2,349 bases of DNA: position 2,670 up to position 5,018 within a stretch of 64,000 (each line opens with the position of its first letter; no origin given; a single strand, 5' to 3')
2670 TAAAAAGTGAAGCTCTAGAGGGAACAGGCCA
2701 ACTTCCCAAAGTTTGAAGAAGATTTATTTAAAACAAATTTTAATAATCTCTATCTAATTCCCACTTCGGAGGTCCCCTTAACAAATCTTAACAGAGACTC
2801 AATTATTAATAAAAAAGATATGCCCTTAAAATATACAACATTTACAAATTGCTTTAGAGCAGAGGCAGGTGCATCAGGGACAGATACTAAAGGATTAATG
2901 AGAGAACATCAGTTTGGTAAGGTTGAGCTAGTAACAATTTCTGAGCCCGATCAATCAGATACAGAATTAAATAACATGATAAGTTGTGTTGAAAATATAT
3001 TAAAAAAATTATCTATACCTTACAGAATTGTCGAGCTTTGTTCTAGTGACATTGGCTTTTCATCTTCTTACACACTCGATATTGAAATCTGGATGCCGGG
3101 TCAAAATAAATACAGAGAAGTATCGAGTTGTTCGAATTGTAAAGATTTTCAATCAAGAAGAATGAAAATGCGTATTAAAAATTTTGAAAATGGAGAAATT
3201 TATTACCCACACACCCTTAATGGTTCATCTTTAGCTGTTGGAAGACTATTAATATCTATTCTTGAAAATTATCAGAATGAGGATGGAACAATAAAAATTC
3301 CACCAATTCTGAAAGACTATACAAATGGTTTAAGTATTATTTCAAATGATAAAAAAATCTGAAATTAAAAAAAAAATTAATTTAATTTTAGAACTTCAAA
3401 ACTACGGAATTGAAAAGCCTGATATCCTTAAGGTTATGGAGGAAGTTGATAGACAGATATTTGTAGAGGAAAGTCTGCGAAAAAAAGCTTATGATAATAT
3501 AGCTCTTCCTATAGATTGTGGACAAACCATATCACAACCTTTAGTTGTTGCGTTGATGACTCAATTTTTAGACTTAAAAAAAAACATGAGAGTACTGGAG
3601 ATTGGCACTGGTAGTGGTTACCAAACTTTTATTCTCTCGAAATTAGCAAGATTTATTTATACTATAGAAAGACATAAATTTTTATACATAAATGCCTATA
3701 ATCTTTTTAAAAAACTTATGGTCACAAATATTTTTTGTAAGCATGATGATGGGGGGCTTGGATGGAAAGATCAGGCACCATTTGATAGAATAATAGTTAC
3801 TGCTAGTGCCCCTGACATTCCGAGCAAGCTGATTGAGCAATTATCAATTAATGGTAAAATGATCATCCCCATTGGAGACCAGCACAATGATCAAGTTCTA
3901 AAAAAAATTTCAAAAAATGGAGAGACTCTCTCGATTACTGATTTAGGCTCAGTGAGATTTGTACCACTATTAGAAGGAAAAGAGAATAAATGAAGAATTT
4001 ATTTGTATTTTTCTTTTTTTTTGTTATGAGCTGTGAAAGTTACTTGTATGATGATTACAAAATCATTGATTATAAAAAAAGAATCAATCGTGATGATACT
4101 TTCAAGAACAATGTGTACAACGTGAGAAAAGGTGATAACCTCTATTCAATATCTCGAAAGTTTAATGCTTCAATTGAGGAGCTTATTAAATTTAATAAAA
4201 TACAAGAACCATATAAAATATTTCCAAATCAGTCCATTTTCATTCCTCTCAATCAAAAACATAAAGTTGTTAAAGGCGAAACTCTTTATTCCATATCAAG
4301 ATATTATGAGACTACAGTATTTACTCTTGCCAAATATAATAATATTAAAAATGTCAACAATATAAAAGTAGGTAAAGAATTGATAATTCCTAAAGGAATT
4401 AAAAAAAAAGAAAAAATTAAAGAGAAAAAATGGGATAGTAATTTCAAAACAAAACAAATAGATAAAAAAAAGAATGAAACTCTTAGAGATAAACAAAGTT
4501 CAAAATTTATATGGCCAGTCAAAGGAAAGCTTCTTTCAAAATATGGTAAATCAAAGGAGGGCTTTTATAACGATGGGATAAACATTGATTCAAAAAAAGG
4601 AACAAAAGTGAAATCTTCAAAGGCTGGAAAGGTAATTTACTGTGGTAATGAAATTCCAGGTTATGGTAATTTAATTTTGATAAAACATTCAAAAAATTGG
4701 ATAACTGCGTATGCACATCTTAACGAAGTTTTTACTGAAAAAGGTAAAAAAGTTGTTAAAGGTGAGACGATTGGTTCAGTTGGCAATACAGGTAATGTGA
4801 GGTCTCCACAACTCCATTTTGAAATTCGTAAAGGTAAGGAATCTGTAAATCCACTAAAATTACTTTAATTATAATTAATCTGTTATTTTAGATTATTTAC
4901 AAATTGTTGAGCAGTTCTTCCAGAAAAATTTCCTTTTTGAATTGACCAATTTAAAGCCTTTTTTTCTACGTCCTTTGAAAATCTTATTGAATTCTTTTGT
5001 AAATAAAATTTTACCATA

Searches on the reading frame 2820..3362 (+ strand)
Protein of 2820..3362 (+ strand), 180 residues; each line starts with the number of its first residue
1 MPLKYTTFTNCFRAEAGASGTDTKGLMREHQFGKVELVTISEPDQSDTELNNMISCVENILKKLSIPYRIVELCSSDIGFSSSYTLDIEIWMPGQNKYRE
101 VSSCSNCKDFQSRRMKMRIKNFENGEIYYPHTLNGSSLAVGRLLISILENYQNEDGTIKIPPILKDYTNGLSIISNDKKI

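Call 33: search_protein_families(library=pfam, max_evalue=0.001, proteins=[window:2820-3362:+])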
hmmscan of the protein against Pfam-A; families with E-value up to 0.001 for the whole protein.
window:2820-3362:+ (180 aa): 1 family
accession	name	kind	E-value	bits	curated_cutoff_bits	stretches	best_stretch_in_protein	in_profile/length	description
PF00587.30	tRNA-synt_2b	-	5.2e-36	124.8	29.3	1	1-151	35-179/179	tRNA synthetase class II core domain (G, H, P, S and T)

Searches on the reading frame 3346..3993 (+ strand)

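Call 33: search_protein_families(library=pfam, max_evalue=0.001, proteins=[window:3346-3993:+])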
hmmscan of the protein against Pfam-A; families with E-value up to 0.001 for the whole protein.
window:3346-3993:+ (215 aa): 3 families
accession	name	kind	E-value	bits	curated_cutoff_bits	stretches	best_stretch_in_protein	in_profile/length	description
PF01135.25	PCMT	-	4.9e-61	206.6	20.3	1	10-211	3-208/210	Protein-L-isoaspartate(D-aspartate) O-methyltransferase (PCMT)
PF00398.26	RrnaAD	-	0.00018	21.1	24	1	68-114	19-65/263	Ribosomal RNA adenine dimethylase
PF13847.12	Methyltransf_31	-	0.00022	21.4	27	1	78-191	2-125/145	Methyltransferase domain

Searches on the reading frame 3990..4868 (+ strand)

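Call 33: search_protein_families(library=pfam, max_evalue=0.001, proteins=[window:3990-4868:+])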
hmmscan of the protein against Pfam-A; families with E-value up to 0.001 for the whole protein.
window:3990-4868:+ (292 aa): 5 families
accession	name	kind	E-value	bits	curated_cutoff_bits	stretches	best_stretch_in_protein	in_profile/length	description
PF01551.29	Peptidase_M23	-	4.8e-29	100.8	28.7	1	194-288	3-96/96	Peptidase family M23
PF01476.26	LysM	-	2.8e-26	91.6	20.9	2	43-86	1-43/43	LysM domain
PF23473.1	LysM3_LYK4_5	-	2.3e-07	31.2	29.3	1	43-87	5-48/48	LYK4/5 LysM3 domain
PF23446.1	LysM1_NFP_LYK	-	8.3e-07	30.2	36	0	50-88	17-56/60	NFP/LYK LysM1 domain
PF23462.1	LysM3_NFP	-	0.00086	20.2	28.1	0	47-86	9-47/48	NFP LysM3 domain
